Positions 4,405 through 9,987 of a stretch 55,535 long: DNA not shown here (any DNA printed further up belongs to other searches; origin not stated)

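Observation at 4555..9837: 1760-aa NACHT/STAND NTPase with an unassigned N-terminal domain: candidate novel NLR-like/Avs-like defence protein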

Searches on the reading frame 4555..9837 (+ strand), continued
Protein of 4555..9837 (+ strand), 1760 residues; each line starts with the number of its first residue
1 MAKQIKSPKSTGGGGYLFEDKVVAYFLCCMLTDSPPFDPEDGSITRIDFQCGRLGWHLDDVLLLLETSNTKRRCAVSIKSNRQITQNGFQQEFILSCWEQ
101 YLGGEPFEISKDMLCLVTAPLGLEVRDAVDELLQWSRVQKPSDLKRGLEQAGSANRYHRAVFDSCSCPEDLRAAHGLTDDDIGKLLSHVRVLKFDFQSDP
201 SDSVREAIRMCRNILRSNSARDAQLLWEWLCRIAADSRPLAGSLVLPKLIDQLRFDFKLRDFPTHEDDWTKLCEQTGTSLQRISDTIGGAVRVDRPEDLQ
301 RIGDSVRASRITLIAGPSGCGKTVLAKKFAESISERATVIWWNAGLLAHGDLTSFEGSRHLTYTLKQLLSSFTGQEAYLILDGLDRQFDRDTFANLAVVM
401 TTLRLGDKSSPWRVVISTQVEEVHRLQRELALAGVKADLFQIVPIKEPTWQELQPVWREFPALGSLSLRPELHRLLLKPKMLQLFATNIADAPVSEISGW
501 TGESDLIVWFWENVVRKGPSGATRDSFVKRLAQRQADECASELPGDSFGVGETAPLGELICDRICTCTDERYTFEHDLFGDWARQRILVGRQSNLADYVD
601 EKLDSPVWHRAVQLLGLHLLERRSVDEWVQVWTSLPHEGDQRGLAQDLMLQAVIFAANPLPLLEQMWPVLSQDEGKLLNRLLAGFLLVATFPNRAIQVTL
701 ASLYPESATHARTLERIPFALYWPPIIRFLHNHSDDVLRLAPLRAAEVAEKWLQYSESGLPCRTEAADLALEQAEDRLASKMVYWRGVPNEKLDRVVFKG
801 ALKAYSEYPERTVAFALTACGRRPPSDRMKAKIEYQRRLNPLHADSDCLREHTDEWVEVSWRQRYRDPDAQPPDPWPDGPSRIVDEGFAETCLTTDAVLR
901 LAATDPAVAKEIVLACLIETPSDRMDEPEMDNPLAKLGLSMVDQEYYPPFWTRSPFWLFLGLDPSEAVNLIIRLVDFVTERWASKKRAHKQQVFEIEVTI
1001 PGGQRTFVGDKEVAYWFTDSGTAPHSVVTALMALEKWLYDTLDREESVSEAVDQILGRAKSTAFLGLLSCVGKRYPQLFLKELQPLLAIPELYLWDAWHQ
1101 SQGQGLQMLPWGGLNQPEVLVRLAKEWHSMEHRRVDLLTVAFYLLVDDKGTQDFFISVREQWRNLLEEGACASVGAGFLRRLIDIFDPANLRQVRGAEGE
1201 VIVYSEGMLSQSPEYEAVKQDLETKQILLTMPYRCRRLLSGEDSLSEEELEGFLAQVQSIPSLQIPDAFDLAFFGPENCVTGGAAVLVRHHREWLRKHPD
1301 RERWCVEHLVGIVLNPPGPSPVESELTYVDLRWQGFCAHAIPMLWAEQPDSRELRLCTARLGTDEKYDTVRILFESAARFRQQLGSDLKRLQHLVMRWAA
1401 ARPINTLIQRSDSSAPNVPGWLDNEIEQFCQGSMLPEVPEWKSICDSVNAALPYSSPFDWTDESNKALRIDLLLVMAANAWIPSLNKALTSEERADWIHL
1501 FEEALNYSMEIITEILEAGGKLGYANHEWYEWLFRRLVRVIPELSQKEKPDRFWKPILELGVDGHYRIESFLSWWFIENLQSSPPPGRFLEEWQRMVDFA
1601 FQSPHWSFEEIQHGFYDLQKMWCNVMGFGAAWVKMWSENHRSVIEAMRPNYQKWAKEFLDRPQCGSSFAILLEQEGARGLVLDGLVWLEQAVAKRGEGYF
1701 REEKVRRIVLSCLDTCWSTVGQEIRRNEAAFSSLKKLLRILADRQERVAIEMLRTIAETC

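Call 83: search_protein_families(library=padloc, proteins=[P0086, P0076, P0080, P0003, P0061], max_evalue=0.00001)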
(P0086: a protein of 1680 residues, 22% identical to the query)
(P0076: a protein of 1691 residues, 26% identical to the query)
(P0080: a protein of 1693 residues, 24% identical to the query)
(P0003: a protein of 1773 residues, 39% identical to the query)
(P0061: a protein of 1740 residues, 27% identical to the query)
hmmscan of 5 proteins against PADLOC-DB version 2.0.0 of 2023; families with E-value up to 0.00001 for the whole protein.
P0086 (1680 aa): 1 family
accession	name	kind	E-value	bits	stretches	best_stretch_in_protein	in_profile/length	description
PDLC02169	Avs4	-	4.8e-136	453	1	254-1673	154-1569/1570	-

P0076 (1691 aa): 1 family
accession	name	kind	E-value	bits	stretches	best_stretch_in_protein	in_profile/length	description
PDLC02169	Avs4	-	2.7e-196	652.7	1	280-1684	174-1570/1570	-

P0080 (1693 aa): 1 family
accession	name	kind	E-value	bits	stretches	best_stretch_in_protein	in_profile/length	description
PDLC02169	Avs4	-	1.5e-116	388.4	1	275-1686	165-1569/1570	-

P0003 (1773 aa): 1 family
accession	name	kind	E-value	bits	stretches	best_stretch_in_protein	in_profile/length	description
PDLC02169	Avs4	-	1.9e-19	66.5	2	946-1111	767-931/1570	-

P0061 (1740 aa): 2 families
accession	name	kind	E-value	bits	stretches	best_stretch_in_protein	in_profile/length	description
PDLC02169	Avs4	-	1.5e-25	86.7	2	295-818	188-696/1570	-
PDLC04700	PDC-M54A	-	1.3e-08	30.3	1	180-419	179-425/1657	-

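Call 92: search_dna_similar(query=window:4555-9834:+, collection=plasmids, mode=protein, max_rows=15)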
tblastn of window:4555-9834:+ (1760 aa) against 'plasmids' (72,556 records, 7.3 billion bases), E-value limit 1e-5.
Records with a match: 23; places in all: 25; records where one place covers at least 80% of the query: 1.
Best place of each record, by identity: <60% 23.
By first word of the organism name: Leptolyngbya 4; Sinorhizobium 3; Pseudomonas 2; Rhizobium 2; Streptomyces 2; Geminocystis 1; Burkholderia 1; Aromatoleum 1; Paraburkholderia 1; Azospirillum 1; and 5 more.
By predicted mobility (MOB-suite, as given by PLSDB): non-mobilizable 16; conjugative 5; mobilizable 2.
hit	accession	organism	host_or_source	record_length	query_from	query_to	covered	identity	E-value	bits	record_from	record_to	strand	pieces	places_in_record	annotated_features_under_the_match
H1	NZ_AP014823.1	Geminocystis sp. NIES-3709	-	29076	266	1757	85%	28.4%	0e+0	660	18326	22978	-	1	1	AAA family ATPase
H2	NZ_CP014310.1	Burkholderia sp. PAMC 26561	single cell,lichen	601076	9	1400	79%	26.0%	2e-78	298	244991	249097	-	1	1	hypothetical protein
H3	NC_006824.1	Aromatoleum aromaticum EbN1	-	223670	9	1404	79%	25.4%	9e-76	289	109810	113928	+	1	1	hypothetical protein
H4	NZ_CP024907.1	Paraburkholderia caledonica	soil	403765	9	1148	65%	26.8%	4e-70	270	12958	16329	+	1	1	hypothetical protein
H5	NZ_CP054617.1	Azospirillum oryzae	cell culture,soil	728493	3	1192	48%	23.4%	4e-15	166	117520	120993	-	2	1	hypothetical protein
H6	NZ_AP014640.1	Leptolyngbya boryana IAM M-101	-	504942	271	1137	41%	24.0%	7e-11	141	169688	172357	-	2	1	ATP-binding protein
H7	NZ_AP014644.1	Leptolyngbya boryana dg5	-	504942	271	1137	41%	24.0%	7e-11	141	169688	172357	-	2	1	ATP-binding protein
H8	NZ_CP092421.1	Leptolyngbya boryana IU 594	-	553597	271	1137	41%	24.0%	7e-11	141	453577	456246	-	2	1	ATP-binding protein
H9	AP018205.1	Leptolyngbya boryana NIES-2135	-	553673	271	1137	41%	24.0%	7e-11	141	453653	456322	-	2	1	hypothetical protein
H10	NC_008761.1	Polaromonas naphthalenivorans CJ2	-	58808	3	693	39%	22.1%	1e-15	91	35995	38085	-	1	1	NACHT domain-containing protein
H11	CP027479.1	Pseudomonas koreensis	Cultured bacterium isolated from ...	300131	3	615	35%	22.1%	6e-17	96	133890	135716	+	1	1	none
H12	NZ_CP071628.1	Rhizobium leguminosarum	lentil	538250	7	583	33%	22.0%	7e-12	79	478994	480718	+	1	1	ATP-binding protein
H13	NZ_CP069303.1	Shinella sp. PSBB067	monoisolate,Minnesota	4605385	193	742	31%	21.1%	9e-13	82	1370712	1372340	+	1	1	none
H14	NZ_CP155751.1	Sphingomonas parapaucimobilis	Chinese cabbage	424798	207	693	28%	23.6%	1e-12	82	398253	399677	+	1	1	hypothetical protein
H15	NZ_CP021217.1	Sinorhizobium meliloti RU11/001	-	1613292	18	405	22%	25.7%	2e-14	87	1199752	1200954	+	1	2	none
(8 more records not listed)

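Call 93: search_dna_similar(query=window:4555-9834:+, collection=phages, mode=protein, max_rows=10)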
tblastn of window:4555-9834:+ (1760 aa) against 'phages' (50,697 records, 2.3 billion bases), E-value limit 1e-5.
No match.
